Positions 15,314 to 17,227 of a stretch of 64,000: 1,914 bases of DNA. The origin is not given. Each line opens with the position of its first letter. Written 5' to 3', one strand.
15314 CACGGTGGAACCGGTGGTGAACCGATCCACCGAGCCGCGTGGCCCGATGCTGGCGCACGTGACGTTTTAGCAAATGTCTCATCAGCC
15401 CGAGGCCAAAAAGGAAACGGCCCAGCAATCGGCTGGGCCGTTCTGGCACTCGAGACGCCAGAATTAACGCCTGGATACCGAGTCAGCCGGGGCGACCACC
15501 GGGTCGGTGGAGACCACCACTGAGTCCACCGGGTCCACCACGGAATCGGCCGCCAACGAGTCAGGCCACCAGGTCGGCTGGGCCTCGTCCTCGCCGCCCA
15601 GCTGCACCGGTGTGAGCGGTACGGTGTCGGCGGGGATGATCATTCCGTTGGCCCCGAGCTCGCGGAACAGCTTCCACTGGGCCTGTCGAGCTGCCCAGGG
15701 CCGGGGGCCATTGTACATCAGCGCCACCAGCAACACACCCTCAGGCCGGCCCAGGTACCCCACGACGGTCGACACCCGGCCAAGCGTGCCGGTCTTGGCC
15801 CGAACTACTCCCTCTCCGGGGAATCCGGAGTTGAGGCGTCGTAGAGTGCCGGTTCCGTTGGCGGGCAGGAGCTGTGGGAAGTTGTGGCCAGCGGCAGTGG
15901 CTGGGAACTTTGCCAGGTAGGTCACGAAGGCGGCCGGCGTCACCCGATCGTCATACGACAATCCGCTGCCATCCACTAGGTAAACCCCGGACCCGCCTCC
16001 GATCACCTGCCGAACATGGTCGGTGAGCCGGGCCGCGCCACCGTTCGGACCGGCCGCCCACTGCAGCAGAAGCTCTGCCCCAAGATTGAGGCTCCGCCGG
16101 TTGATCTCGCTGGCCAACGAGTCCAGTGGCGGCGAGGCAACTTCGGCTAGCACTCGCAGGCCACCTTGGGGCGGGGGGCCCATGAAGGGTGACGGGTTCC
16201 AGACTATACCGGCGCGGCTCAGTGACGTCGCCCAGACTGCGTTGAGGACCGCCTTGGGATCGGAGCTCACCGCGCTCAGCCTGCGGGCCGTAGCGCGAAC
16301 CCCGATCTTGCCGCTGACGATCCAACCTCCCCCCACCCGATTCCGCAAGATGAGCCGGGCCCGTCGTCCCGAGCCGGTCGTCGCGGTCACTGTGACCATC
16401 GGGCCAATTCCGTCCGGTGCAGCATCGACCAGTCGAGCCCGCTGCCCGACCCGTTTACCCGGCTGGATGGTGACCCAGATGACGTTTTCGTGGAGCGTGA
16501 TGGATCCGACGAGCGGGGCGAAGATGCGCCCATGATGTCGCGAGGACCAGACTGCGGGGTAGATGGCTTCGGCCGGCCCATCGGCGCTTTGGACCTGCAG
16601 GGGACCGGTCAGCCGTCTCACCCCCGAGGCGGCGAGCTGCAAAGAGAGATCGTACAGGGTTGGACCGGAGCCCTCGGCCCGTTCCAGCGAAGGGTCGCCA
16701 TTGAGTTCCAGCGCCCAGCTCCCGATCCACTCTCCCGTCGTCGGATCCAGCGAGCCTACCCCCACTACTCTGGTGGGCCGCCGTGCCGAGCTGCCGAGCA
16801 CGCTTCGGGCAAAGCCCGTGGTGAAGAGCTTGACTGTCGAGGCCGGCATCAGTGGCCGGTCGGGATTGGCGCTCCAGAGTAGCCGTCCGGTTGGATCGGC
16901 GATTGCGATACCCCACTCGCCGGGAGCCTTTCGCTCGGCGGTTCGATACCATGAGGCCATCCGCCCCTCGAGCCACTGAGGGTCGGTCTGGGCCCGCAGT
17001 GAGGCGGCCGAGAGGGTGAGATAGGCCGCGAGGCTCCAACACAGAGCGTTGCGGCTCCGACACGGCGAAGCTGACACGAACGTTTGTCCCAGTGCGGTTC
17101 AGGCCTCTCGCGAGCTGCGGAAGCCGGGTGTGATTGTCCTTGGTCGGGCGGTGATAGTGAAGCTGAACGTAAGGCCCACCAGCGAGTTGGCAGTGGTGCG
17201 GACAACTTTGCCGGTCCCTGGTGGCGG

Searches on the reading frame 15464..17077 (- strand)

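Call 32: search_protein_families(library=pfam, proteins=[window:15464-17077:-], max_evalue=0.00001)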
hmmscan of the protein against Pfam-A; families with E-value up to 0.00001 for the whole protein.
window:15464-17077:- (537 aa): 1 family
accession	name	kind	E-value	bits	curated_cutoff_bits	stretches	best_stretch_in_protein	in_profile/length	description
PF02113.21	Peptidase_S13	-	4.7e-47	161.2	22.8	1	54-462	18-429/444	D-Ala-D-Ala carboxypeptidase 3 (S13) family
